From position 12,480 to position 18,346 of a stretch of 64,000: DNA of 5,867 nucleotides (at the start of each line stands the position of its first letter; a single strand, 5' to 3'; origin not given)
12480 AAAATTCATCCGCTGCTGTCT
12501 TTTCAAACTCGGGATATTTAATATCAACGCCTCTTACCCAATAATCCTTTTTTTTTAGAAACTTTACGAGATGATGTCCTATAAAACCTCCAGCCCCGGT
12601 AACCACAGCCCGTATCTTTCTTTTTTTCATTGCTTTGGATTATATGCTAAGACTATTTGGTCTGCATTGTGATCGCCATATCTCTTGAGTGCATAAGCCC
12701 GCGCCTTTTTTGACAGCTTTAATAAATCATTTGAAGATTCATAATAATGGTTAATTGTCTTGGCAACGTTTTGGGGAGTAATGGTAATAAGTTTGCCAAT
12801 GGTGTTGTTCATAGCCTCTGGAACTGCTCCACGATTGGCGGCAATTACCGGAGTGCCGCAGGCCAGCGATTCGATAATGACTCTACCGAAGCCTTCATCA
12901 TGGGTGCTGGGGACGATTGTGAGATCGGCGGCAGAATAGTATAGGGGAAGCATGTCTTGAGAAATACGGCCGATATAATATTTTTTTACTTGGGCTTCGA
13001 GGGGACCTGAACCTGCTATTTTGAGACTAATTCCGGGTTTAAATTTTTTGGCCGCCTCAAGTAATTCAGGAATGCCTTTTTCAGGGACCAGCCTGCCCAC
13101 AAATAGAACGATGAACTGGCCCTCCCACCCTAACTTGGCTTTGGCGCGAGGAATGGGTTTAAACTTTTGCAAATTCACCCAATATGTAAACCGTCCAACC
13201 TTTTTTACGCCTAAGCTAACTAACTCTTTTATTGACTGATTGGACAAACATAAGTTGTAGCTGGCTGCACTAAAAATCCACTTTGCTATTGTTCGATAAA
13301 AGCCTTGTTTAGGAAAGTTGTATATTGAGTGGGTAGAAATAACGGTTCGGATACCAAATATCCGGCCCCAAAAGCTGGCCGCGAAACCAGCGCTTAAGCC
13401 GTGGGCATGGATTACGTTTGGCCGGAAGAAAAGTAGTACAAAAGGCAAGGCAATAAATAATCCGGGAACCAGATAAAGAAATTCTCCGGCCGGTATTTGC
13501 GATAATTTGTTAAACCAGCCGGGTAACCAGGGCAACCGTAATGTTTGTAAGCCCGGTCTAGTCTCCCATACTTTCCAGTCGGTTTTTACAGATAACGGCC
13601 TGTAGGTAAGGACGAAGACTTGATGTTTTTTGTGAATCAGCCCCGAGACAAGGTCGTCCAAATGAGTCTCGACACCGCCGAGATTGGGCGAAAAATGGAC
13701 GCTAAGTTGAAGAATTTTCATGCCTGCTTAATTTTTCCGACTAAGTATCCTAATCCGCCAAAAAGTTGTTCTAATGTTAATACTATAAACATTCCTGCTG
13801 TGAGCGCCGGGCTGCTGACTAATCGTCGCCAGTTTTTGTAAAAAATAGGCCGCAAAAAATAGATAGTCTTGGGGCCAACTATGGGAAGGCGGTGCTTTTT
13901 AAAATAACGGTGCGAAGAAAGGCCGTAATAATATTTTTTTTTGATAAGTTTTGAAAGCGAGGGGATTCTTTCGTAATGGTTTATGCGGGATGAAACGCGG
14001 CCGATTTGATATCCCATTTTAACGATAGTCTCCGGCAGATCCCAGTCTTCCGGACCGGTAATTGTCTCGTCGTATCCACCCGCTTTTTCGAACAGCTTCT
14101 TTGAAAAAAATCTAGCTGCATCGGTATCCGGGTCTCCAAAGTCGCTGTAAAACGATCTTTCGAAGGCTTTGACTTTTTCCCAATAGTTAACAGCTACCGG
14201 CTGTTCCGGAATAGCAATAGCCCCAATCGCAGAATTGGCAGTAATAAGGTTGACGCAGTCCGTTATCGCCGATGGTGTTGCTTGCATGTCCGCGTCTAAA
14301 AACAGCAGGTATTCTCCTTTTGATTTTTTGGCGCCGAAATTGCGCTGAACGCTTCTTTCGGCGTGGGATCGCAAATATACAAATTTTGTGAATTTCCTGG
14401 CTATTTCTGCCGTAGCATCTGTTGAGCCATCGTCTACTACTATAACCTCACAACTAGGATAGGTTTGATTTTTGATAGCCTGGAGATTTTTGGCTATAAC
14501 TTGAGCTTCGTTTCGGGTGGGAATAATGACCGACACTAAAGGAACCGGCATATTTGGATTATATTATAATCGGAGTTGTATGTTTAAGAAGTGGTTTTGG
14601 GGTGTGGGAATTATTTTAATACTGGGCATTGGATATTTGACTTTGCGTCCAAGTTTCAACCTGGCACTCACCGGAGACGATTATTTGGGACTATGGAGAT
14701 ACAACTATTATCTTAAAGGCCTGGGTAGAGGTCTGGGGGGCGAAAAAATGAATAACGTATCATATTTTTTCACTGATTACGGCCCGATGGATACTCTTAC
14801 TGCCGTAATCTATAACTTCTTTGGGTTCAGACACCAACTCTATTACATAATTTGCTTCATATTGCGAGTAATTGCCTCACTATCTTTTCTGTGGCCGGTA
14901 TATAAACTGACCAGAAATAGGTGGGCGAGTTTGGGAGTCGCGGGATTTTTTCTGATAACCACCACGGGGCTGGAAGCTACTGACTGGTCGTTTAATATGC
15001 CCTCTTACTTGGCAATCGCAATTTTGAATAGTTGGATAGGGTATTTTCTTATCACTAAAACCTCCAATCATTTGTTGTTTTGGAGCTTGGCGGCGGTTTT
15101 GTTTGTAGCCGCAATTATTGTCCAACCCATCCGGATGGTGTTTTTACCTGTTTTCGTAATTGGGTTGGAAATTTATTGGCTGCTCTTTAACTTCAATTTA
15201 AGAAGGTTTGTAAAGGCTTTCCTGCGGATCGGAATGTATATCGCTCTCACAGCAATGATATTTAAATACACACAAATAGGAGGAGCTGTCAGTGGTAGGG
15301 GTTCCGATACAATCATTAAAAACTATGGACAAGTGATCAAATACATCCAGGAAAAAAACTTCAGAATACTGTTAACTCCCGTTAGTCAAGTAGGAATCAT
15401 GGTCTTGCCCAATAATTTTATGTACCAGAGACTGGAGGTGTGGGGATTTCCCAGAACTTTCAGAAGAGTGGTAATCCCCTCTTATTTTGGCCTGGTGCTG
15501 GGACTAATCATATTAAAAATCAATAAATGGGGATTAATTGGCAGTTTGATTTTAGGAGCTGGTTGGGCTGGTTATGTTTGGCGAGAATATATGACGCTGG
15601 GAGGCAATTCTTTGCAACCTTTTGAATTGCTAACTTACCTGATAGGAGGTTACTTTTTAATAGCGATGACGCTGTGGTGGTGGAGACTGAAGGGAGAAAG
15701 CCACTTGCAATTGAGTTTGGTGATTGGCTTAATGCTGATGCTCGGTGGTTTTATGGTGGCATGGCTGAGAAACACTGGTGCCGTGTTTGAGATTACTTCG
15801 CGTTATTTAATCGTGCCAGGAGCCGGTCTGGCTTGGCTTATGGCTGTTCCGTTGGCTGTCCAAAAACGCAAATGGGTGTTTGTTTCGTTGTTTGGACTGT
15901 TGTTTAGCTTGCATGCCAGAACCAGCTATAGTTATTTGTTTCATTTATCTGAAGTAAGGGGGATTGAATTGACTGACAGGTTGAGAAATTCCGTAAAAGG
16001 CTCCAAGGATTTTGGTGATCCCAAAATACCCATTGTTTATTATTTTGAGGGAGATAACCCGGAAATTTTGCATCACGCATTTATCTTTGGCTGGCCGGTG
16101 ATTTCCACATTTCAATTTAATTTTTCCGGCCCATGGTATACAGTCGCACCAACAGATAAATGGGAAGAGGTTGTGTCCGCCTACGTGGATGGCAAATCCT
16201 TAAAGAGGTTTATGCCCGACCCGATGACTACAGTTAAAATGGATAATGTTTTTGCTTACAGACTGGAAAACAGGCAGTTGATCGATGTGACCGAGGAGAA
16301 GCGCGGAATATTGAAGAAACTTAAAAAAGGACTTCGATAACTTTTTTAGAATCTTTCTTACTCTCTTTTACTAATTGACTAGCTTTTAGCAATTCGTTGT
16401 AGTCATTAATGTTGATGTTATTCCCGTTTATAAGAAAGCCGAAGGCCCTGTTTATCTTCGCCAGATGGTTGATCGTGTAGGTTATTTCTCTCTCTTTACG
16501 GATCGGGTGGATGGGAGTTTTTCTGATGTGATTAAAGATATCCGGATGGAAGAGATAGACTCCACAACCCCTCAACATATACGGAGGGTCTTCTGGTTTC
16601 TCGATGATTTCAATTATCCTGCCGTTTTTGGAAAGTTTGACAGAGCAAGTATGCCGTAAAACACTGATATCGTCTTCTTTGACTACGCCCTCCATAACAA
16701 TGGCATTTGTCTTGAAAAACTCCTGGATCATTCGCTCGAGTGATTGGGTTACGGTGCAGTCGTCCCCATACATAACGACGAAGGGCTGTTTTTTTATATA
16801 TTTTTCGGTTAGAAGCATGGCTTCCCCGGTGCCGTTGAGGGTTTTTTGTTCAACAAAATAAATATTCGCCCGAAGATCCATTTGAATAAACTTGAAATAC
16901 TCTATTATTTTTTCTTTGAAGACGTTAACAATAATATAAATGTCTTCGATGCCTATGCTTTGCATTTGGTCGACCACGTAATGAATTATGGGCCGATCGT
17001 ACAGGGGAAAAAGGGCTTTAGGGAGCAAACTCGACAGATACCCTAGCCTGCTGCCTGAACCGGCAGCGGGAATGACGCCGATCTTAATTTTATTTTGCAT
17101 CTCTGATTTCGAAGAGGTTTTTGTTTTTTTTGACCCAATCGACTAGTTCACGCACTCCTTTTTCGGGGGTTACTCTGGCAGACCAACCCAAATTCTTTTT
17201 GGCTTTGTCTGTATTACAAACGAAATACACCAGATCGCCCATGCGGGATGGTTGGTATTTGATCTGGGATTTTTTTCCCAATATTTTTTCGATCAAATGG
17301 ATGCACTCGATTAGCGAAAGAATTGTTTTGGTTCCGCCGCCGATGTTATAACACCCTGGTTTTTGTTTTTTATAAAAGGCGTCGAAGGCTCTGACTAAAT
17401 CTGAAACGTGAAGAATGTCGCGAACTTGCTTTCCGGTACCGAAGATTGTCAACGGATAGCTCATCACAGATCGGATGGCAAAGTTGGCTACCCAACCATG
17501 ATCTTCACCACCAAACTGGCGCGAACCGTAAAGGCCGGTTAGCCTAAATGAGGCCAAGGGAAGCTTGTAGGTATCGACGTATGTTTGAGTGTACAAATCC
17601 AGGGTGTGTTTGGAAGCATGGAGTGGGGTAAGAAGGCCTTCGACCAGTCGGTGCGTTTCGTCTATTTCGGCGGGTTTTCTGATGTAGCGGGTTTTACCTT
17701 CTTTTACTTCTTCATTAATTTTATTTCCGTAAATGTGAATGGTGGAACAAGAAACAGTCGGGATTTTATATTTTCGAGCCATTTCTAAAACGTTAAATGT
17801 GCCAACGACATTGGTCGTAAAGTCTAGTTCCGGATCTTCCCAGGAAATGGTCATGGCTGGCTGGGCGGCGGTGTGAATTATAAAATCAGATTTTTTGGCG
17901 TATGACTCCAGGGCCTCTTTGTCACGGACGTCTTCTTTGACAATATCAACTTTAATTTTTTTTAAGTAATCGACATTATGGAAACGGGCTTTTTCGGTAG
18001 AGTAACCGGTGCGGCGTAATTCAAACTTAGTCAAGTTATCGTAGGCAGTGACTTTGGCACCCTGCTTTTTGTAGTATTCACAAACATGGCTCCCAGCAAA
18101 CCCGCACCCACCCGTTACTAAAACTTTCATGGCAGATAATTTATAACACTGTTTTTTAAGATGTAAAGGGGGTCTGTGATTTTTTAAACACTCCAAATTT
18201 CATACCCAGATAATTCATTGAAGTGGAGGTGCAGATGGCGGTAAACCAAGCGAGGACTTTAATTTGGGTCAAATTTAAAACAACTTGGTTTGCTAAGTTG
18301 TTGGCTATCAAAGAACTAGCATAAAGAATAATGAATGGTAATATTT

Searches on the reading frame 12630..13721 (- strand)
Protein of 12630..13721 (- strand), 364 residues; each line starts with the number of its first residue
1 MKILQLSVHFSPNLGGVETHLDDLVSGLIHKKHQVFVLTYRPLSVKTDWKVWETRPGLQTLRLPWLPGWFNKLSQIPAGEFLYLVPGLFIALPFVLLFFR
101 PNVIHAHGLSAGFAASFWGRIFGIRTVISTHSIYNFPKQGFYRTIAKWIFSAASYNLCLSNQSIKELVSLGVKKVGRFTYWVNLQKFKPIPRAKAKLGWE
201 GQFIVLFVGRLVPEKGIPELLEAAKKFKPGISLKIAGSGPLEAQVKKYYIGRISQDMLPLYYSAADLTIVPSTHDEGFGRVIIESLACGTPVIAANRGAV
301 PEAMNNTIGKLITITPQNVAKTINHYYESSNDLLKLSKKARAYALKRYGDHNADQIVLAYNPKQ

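Call 12: search_protein_families(library=ncbifam, proteins=[window:12630-13721:-], max_evalue=0.00001)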
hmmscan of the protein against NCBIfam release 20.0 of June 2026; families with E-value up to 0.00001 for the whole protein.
window:12630-13721:- (364 aa): 17 families
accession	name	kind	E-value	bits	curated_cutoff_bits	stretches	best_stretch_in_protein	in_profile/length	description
NF053787.1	GlcN_PG_synth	equivalog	1.7e-22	79.8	480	1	159-349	150-344/361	N-acetylglucosaminyl phosphatidylglycerol synthase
NF047684.1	TeichurnBiosyTuaC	equivalog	3.6e-18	65.7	550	1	156-357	168-383/391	teichuronic acid biosynthesis protein TuaC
TIGR03449.1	mycothiol_MshA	equivalog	3.8e-17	62.3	462.5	1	182-361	197-401/406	D-inositol-3-phosphate glycosyltransferase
NF012028.0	PRK15484.1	subfamily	2.8e-15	56.3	618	1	248-352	260-366/380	lipopolysaccharide N-acetylglucosaminyltransferase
NF046085.1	XrtY_assoc_Gly1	equivalog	4.2e-14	52.2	400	1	130-351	139-371/387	XrtY-associated glycosyltransferase XYAG1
TIGR03088.1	stp2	hypoth_equivalog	5.2e-14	52.1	409.05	1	98-351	79-360/374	TIGR03088 family PEP-CTERM/XrtA system glycosyltransferase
TIGR02149.1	glgA_Coryne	subfamily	2.2e-13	50.1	302.4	1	153-342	145-361/391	glycogen synthase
NF041876.1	EPS_EpsE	equivalog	6.2e-13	48.8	400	1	182-351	195-383/389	exopolysaccharide biosynthesis GT4 family glycosyltransferase EpsE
TIGR04047.1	MSMEG_0565_glyc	hypoth_equivalog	3.3e-12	46.2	259.85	1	249-332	261-344/373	MSMEG_0565 family glycosyltransferase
NF038298.1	EPS_HpsO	equivalog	5.3e-12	45.2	575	1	191-355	189-378/388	hormogonium polysaccharide biosynthesis glycosyltransferase HpsO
TIGR04157.1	glyco_rSAM_CFB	subfamily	5.5e-12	45.4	400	1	201-336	226-371/406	TIGR04157 family glycosyltransferase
NF007640.0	PRK10307.1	subfamily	7.6e-10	38.3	276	0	159-349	178-392/411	WcaI family glycosyltransferase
TIGR03999.1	thiol_BshA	equivalog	1.3e-09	37.4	273.7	1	255-360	263-366/375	N-acetyl-alpha-D-glucosaminyl L-malate synthase BshA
NF038295.1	EPS_HpsP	equivalog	2.4e-08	33.4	550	1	263-361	286-385/388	hormogonium polysaccharide biosynthesis glycosyltransferase HpsP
NF049988.1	MGlcDAGSynMgs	equivalog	3.8e-07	29.8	400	0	192-347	202-371/398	alpha-monoglucosyldiacylglycerol synthase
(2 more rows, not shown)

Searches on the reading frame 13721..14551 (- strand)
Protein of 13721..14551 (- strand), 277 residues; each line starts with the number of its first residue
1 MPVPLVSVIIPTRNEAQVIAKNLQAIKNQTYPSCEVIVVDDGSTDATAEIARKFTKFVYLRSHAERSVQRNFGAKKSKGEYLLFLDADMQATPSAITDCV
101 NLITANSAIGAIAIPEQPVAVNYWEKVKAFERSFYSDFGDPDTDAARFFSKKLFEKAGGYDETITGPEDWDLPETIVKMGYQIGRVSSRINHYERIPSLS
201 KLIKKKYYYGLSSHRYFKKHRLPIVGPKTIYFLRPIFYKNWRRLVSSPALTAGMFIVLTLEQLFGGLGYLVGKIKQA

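Call 12: search_protein_families(library=ncbifam, proteins=[window:13721-14551:-], max_evalue=0.00001)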
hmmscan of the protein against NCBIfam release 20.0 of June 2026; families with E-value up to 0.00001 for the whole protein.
window:13721-14551:- (277 aa): 24 families
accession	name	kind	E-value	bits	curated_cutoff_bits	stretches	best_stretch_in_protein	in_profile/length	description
TIGR04283.1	glyco_like_mftF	equivalog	2.9e-30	105.5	182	1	6-192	1-184/221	TIGR04283 family arsenosugar biosynthesis glycosyltransferase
NF041875.1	EPS_EpsD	equivalog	9.7e-23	81.1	370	1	6-220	1-234/325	exopolysaccharide biosynthesis glycosyltransferase EpsD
TIGR03965.1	mycofact_glyco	equivalog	7.1e-19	68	280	1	4-102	74-178/467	mycofactocin biosynthesis glycosyltransferase MftF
NF007482.0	PRK10073.1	equivalog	3.4e-16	59.2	423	1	4-102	6-109/334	glycosyltransferase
NF047683.1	TeichurnBiosyTuaG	equivalog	2.4e-15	56.9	400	1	4-104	6-112/252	teichuronic acid biosynthesis protein TuaG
TIGR03937.1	PgaC_IcaA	equivalog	8.4e-15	54.6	422.3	1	3-112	44-159/407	poly-beta-1,6-N-acetyl-D-glucosamine synthase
TIGR03469.1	HpnB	hypoth_equivalog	1.7e-14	53.6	379.25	1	4-58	44-99/386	hopene-associated glycosyltransferase HpnB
NF038299.1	EPS_HpsN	equivalog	3.5e-13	49.2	425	1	4-113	1-116/317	hormogonium polysaccharide biosynthesis glycosyltransferase HpsN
NF010496.0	PRK13915.1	equivalog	1.8e-10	40.4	262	1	6-92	33-130/307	glucosyl-3-phosphoglycerate synthase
NF050050.1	ProtGlycPglI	equivalog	2.7e-10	40.1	500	1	4-101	2-106/306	GalNAc(5)-diNAcBac-PP-undecaprenol beta-1,3-glucosyltransferase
NF045692.1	OglycostaseCruG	equivalog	4.9e-10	38.9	600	1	6-101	43-150/386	2'-O-glycosyltransferase CruG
NF038302.1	EPS_HpsE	equivalog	7.6e-09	35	300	1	6-113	3-121/307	hormogonium polysaccharide biosynthesis glycosyltransferase HpsE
NF050819.1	PolSacchBiosHfsG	equivalog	1.1e-08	34.6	500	1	4-107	12-121/302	polysaccharide biosynthesis protein HfsG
TIGR03111.1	glyc2_xrt_Gpos1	hypoth_equivalog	1.8e-08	33.6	363.95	1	3-112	48-165/439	TIGR03111 family XrtG-associated glycosyltransferase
TIGR04182.1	glyco_TIGR04182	equivalog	2.5e-08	33.6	325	1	6-105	2-99/293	S-layer glycoprotein N-glycosyltransferase AglJ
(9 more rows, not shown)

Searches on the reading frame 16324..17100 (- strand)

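Call 12: search_protein_families(library=ncbifam, proteins=[window:16324-17100:-], max_evalue=0.00001)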
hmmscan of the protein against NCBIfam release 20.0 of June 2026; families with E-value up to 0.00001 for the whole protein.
window:16324-17100:- (259 aa): 30 families (the best 25 are shown)
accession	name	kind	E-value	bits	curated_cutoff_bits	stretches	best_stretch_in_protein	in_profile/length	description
TIGR03992.1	Arch_glmU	subfamily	1.3e-37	129.6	292.1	1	9-248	4-231/393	bifunctional sugar-1-phosphate nucleotidylyltransferase/acetyltransferase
TIGR01208.1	rmlA_long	equivalog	6.7e-33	114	320.25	1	8-248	2-238/353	glucose-1-phosphate thymidylyltransferase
TIGR01099.1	galU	equivalog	1.3e-32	113.4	326.8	2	77-240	93-261/261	UTP--glucose-1-phosphate uridylyltransferase GalU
NF041313.1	UDPGP_AglF_Halo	equivalog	1.3e-31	109.8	400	1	8-242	3-232/234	UTP--glucose-1-phosphate uridylyltransferase AglF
NF041173.1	Sug_nt_acttase_Thmprot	equivalog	2.1e-28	99.4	600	1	9-249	4-232/405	bifunctional sugar-1-phosphate nucleotidylyltransferase/acetyltransferase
TIGR01207.1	rmlA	equivalog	2.7e-19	69.4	360.65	1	8-245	2-237/286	glucose-1-phosphate thymidylyltransferase RfbA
TIGR01173.1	glmU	equivalog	3.7e-15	55.7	366.85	1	9-168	4-152/452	bifunctional UDP-N-acetylglucosamine diphosphorylase/glucosamine-1-phosphate N-acetyltransferase GlmU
NF052502.1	man1P_GTase_Rv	exception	2.7e-14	52.8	440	1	9-222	4-208/352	mannose-1-phosphate guanylyltransferase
NF012024.0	PRK15480.1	equivalog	2.9e-14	52.9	588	1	4-208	2-202/292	glucose-1-phosphate thymidylyltransferase RfbA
NF009928.0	PRK13389.1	equivalog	2e-13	50.2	548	1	2-70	5-73/302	UTP--glucose-1-phosphate uridylyltransferase GalU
NF007516.0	PRK10122.1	equivalog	2.4e-13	49.9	534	1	8-69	6-67/297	UTP--glucose-1-phosphate uridylyltransferase GalF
NF010933.0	PRK14353.1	equivalog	2.6e-13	49.4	505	1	5-167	5-158/453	bifunctional UDP-N-acetylglucosamine diphosphorylase/glucosamine-1-phosphate N-acetyltransferase GlmU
TIGR01105.1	galF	equivalog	1.1e-12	47.8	659.2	1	8-69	6-67/297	GalU regulator GalF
NF049965.1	GlMnHpPGnyltfHddC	equivalog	1.3e-11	44.5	300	1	9-193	4-176/221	D-glycero-D-manno-heptose 1-phosphate guanosyltransferase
NF010937.0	PRK14357.1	equivalog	3.5e-11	42.7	658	1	9-243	4-225/448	bifunctional UDP-N-acetylglucosamine diphosphorylase/glucosamine-1-phosphate N-acetyltransferase GlmU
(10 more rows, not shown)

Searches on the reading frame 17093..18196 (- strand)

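Call 12: search_protein_families(library=ncbifam, proteins=[window:17093-18196:-], max_evalue=0.00001)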
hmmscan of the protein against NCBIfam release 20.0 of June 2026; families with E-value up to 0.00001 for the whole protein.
window:17093-18196:- (368 aa): 19 families
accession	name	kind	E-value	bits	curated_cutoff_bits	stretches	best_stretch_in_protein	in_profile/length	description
TIGR01181.1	dTDP_gluc_dehyt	equivalog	9.3e-46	156.4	365.1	1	24-361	1-317/321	dTDP-glucose 4,6-dehydratase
TIGR01179.1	galE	equivalog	1e-35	123.2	262.3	1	24-360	1-330/332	UDP-glucose 4-epimerase GalE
TIGR04180.1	EDH_00030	hypoth_equivalog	4.7e-28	98.1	475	1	25-341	1-295/297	NAD-dependent 4,6-dehydratase LegB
TIGR02622.1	CDP_4_6_dhtase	equivalog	2.3e-26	92.7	278.45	1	23-358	5-333/352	CDP-glucose 4,6-dehydratase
NF007490.0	PRK10084.1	subfamily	5.1e-26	91.5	649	1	23-361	1-340/361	dTDP-glucose 4,6-dehydratase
NF007582.0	PRK10217.1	equivalog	3.5e-22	79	698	1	24-361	3-337/355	dTDP-glucose 4,6-dehydratase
NF007956.0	PRK10675.1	subfamily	1.9e-21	76.5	394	1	23-359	1-333/338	UDP-glucose 4-epimerase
TIGR02197.1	heptose_epim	equivalog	4.1e-20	72.2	274.6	1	25-357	1-315/316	ADP-glyceromanno-heptose 6-epimerase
TIGR03466.1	HpnA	hypoth_equivalog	1.5e-16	60.2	367.65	1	23-163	1-124/327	hopanoid-associated sugar epimerase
NF042422.1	oxyalk_red_OleD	equivalog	5.2e-14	52.4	580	1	23-147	1-104/329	2-alkyl-3-oxoalkanoate reductase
NF041015.1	UDPsulfquin_syn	equivalog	5e-12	45.5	575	0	23-166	1-157/384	UDP-sulfoquinovose synthase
NF042423.1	oxyalk_red_Shew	equivalog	1.1e-10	41.1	580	1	22-148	8-113/331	2-alkyl-3-oxoalkanoate reductase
NF043036.1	ErythonDh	equivalog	1.3e-10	41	325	1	23-167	1-140/321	D-erythronate dehydrogenase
NF011728.1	PRK15181.1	equivalog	1.7e-09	37.1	760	1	20-354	13-336/348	Vi polysaccharide biosynthesis UDP-N-acetylglucosaminuronic acid C-4 epimerase TviC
NF047922.1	GDPFucSynFcl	equivalog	3.7e-09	36.5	500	1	246-359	194-305/308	GDP-L-fucose synthase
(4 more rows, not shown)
